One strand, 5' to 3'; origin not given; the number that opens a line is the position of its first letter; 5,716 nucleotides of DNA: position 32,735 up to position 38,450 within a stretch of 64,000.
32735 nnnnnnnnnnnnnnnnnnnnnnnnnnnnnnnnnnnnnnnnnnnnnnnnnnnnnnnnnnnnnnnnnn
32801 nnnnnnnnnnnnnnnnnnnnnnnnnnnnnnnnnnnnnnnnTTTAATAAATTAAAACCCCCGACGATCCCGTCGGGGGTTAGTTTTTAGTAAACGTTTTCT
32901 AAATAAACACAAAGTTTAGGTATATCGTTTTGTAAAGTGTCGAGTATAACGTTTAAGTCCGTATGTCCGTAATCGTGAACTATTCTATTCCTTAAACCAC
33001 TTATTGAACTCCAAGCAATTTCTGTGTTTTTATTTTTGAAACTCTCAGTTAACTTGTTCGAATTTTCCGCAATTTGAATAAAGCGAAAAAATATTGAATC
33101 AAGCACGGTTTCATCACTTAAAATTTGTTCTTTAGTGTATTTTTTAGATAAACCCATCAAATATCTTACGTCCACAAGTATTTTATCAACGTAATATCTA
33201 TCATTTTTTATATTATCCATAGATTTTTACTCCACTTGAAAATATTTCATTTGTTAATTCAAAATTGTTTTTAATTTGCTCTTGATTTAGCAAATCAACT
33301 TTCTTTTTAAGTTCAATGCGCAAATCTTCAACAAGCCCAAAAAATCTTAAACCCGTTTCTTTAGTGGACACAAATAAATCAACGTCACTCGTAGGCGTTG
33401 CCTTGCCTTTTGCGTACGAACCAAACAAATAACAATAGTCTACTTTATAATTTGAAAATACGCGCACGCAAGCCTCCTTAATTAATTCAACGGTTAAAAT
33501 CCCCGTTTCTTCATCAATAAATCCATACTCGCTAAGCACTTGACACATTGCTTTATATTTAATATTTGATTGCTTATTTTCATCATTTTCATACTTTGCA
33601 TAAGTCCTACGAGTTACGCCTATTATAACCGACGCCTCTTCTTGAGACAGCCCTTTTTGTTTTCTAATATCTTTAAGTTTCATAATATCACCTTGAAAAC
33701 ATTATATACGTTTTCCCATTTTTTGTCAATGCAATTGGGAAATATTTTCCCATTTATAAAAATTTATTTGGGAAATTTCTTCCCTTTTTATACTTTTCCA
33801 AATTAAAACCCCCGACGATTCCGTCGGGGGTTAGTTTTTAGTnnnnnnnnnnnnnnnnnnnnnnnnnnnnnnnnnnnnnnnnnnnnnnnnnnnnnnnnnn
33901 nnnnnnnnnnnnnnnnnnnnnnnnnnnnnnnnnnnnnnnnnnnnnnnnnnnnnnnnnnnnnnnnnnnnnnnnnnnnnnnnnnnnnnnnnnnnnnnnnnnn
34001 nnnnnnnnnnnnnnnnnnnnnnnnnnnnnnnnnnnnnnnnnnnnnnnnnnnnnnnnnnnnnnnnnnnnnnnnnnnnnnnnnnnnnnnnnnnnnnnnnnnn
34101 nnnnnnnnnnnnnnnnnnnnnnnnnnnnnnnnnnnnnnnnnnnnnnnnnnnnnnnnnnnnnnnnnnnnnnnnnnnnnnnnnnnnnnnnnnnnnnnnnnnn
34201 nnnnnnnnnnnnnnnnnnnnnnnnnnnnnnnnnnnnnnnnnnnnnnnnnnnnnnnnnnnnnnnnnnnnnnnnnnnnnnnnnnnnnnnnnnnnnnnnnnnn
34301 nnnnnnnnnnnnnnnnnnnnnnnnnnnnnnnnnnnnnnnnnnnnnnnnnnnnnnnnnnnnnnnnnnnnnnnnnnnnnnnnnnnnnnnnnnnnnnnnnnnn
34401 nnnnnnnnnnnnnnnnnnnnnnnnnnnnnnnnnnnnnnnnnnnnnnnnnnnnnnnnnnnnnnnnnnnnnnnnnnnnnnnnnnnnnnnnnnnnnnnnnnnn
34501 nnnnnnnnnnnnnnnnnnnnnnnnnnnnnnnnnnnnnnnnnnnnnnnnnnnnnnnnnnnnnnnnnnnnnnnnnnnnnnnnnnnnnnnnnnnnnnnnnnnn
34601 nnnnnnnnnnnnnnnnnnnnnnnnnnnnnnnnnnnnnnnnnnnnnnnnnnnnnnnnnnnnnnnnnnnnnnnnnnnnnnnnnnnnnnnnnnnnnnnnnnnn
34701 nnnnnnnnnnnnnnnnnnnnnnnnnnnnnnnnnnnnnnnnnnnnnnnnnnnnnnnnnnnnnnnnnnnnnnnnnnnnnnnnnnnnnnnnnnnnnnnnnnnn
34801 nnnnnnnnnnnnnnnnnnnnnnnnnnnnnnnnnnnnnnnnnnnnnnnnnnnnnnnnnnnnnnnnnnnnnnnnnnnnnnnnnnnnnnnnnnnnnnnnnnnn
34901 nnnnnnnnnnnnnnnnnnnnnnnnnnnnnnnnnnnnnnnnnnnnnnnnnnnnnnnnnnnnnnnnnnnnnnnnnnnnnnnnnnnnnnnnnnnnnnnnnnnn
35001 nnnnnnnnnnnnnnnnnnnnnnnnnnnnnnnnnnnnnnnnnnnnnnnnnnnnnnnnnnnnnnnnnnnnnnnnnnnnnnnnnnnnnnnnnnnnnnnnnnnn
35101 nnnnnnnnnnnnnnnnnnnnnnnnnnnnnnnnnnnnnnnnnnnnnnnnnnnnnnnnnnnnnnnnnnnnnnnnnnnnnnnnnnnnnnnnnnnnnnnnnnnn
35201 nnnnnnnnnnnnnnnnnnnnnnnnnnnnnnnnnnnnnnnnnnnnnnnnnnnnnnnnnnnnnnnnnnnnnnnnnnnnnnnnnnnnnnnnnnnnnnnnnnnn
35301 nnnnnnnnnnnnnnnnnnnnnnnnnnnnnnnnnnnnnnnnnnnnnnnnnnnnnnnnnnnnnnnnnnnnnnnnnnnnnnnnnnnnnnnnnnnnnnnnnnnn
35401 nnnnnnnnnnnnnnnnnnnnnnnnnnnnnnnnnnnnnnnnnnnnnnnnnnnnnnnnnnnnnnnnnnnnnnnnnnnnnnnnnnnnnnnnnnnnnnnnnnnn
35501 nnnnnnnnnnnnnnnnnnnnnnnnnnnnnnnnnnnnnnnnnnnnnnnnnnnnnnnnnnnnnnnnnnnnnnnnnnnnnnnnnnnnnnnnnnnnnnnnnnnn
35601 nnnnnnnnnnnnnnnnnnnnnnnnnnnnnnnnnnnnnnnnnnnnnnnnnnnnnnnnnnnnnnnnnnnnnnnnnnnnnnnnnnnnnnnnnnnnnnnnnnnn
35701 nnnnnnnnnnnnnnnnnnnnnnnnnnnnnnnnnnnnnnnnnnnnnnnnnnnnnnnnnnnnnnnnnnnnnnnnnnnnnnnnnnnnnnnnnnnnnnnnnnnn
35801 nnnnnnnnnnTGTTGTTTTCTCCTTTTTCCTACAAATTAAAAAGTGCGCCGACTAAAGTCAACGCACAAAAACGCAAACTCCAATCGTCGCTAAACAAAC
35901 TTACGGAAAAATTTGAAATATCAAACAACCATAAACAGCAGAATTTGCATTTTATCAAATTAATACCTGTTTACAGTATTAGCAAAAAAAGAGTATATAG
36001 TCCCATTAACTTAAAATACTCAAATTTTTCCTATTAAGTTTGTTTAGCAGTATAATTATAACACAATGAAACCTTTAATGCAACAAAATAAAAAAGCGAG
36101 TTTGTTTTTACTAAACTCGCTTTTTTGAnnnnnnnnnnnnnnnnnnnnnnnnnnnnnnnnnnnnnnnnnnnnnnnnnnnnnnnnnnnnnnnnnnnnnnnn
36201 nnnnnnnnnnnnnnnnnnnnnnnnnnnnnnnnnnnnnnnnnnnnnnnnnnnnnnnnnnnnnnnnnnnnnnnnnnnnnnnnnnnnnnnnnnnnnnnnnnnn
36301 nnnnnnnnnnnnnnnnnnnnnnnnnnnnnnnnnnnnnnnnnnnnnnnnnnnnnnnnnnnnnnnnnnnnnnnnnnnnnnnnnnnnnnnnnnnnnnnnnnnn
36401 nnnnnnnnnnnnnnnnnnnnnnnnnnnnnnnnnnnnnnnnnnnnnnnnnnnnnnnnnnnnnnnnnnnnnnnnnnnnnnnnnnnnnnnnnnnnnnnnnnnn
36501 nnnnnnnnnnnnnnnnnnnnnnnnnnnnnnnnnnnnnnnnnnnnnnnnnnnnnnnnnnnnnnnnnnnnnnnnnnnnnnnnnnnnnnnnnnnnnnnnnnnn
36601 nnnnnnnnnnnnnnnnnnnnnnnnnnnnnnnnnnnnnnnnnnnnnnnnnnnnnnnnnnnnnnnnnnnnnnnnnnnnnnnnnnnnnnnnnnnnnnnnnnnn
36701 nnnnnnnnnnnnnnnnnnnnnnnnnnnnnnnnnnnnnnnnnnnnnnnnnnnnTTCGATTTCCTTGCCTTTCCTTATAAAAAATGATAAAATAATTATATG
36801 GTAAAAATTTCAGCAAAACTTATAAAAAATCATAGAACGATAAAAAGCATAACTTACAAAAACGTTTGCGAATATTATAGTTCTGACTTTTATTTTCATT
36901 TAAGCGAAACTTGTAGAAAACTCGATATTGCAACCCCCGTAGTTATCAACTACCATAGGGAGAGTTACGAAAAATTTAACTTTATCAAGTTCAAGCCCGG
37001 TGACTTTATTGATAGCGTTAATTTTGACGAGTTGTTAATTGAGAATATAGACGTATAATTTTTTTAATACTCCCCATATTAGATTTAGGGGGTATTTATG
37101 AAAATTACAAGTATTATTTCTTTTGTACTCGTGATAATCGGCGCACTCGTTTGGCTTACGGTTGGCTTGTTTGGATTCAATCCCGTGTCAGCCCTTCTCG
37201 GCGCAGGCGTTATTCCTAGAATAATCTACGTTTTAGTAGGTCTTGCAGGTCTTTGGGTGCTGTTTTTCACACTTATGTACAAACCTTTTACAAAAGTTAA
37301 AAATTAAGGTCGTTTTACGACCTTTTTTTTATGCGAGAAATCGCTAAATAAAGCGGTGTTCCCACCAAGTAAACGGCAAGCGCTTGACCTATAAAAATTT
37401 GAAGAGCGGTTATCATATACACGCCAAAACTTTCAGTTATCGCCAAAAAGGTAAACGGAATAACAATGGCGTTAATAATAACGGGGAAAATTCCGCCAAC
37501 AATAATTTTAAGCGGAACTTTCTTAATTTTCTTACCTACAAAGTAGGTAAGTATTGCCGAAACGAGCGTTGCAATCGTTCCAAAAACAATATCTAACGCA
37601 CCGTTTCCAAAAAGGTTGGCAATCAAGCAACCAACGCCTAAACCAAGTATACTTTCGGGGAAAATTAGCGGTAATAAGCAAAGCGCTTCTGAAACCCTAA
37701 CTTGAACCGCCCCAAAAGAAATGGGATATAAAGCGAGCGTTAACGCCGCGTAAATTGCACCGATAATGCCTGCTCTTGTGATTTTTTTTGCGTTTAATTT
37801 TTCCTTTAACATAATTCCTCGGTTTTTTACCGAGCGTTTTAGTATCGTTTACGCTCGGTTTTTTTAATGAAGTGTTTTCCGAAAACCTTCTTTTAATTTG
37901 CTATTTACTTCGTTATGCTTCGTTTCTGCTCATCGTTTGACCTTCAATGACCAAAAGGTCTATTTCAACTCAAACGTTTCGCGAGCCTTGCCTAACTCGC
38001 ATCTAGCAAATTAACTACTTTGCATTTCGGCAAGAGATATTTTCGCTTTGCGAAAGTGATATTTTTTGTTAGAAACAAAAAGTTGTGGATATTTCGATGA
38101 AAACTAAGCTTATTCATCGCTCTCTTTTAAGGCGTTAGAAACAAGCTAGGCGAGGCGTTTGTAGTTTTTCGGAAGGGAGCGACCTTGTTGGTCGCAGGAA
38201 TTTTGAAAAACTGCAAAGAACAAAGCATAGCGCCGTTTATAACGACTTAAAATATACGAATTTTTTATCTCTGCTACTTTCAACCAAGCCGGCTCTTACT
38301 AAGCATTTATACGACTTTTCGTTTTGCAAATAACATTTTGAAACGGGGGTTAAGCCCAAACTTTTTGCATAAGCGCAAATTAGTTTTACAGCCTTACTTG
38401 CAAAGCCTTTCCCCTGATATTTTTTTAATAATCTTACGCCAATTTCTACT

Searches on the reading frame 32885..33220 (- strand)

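Call 77: search_protein_families(library=pfam, proteins=[window:32885-33220:-], max_evalue=0.00001)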
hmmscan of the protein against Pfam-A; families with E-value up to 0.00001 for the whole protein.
window:32885-33220:- (111 aa): 1 family
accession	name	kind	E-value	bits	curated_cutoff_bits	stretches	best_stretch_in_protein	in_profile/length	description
PF01934.22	HepT-like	-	6.3e-18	65.1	23.5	1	21-109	8-119/120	Ribonuclease HepT-like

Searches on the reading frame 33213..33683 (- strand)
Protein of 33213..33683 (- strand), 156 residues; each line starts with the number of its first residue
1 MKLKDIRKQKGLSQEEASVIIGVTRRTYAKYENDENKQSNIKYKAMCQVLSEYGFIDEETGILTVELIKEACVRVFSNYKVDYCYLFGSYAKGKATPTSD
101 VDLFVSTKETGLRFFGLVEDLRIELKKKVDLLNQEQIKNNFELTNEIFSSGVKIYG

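Call 77: search_protein_families(library=pfam, proteins=[window:33213-33683:-], max_evalue=0.00001)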
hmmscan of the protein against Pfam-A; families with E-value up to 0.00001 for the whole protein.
window:33213-33683:- (156 aa): 4 families
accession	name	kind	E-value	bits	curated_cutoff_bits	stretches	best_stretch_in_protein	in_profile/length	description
PF18765.7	Polbeta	-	2.5e-15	56.8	26.9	1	72-155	3-88/93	Polymerase beta, Nucleotidyltransferase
PF01909.29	NTP_transf_2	-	2.3e-11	44.4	21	1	79-147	12-86/93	Nucleotidyltransferase domain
PF01381.28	HTH_3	-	6.7e-11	42.5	23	1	3-50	1-48/55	Helix-turn-helix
PF12844.13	HTH_19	-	3.8e-07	30.4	30.2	1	2-55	3-53/64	Helix-turn-helix domain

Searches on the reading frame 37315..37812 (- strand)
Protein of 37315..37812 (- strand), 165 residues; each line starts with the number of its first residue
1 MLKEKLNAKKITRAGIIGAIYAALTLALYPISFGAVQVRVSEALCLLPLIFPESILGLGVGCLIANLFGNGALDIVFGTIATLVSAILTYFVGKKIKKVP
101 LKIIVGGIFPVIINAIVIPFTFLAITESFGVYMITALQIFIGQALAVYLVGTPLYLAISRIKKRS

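Call 12: search_protein_families(library=pfam, proteins=[window:37315-37812:-])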
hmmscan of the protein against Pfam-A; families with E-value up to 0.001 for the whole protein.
window:37315-37812:- (165 aa): 1 family
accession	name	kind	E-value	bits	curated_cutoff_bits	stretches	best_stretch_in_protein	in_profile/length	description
PF06177.16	QueT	-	2.7e-38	131.9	33.7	1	11-159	1-140/141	QueT transporter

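Call 40: find_encoding_contigs(protein=window:37315-37812:-, flank=3000, max_places=10)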
Protein window:37315-37812:- (165 aa): 7 contigs read that carry it; 6 places shown.
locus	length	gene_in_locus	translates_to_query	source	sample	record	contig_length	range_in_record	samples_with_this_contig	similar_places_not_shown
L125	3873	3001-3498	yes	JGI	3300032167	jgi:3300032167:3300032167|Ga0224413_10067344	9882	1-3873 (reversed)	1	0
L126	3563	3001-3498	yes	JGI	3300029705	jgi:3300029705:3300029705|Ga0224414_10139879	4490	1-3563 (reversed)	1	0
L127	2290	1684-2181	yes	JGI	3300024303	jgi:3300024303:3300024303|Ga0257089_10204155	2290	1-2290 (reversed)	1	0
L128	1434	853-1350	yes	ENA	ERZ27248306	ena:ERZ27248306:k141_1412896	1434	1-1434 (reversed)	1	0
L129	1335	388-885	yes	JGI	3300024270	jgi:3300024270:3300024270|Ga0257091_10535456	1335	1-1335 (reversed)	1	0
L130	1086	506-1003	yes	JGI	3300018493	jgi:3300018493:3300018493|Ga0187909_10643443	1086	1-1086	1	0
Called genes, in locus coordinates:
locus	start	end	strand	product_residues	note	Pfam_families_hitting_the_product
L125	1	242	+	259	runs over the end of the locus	PF00142:Fer4_NifH, PF01656:CbiA, PF02374:ArsA_ATPase (weak), PF06564:CBP_BcsQ, PF09140:MipZ, PF10609:ParA, PF13614:AAA_31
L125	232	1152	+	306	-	PF02195:ParB_N, PF17762:HTH_ParB, PF23552:ParB_C (weak)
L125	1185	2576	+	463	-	PF09924:LPG_synthase_C, PF13302:Acetyltransf_3, PF00583:Acetyltransf_1 (weak)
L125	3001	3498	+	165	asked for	PF06177:QueT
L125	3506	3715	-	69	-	PF04070:DUF378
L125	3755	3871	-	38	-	?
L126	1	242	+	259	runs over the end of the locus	PF00142:Fer4_NifH, PF01656:CbiA, PF02374:ArsA_ATPase (weak), PF06564:CBP_BcsQ, PF09140:MipZ, PF10609:ParA, PF13614:AAA_31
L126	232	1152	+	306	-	PF02195:ParB_N, PF17762:HTH_ParB, PF23552:ParB_C (weak)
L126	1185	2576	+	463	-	PF09924:LPG_synthase_C, PF13302:Acetyltransf_3, PF00583:Acetyltransf_1 (weak)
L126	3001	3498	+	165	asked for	PF06177:QueT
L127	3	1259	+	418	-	?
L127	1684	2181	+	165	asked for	PF06177:QueT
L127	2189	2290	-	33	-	?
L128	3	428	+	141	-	?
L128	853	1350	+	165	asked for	PF06177:QueT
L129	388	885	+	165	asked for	PF06177:QueT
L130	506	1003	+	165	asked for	PF06177:QueT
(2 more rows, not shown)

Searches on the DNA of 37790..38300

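Call 45: search_rna_families(source=window, start=37850, end=38300, threshold=evalue, max_evalue=10)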
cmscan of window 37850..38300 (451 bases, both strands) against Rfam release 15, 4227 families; matches with E-value up to 10: 6.
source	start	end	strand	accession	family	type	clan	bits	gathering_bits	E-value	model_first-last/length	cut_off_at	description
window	38009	38131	-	RF01470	rli38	Gene; sRNA;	-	22.9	49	0.65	1-150/150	no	Listeria sRNA rli38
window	38012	38108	+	RF01706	Gut-1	Gene; sRNA;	-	21.2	50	0.095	1-77/77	no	Gut-1 RNA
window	37975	38066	+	RF02537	TarA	Gene; sRNA;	-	19.3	80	0.71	1-99/99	no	Vibrio ToxT activated RNA TarA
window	38004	38270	+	RF01578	RUF1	Gene; sRNA;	-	17.1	70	0.67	1-264/264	no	Plasmodium RNA of unkown function RUF1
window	38016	38118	-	RF02822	Srn266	Gene; sRNA;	-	14.9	63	8.8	1-112/112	no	Streptococcus RNA 266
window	37850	37865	+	RF02631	Hrs13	Gene; sRNA;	-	10.7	52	8.9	67-82/82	5'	Hfq-regulated sRNA 13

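Call 81: search_rna_families(source=window, start=37790, end=37900, threshold=evalue, max_evalue=1)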
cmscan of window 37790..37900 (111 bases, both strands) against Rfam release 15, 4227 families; matches with E-value up to 1: 5.
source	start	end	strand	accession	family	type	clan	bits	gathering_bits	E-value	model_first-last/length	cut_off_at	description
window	37790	37866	+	RF00616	LhrC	Gene; sRNA;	CL00114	23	110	0.082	21-111/111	5'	Listeria LhrC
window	37790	37850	-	RF02031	tpke11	Gene; sRNA;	-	21.8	43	0.0062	1-77/77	no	tpke11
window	37791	37834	-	RF02980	freshwater-2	Cis-reg;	-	17.7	49.9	0.66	1-84/84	no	freshwater-2 RNA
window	37796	37865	+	RF02631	Hrs13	Gene; sRNA;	-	15.2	52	0.097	1-82/82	no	Hfq-regulated sRNA 13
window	37816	37867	+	RF02837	anti-hemB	Gene; sRNA;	-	12.4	49.5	0.83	1-81/81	no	Burkholderia RNA 7 (anti-hemB)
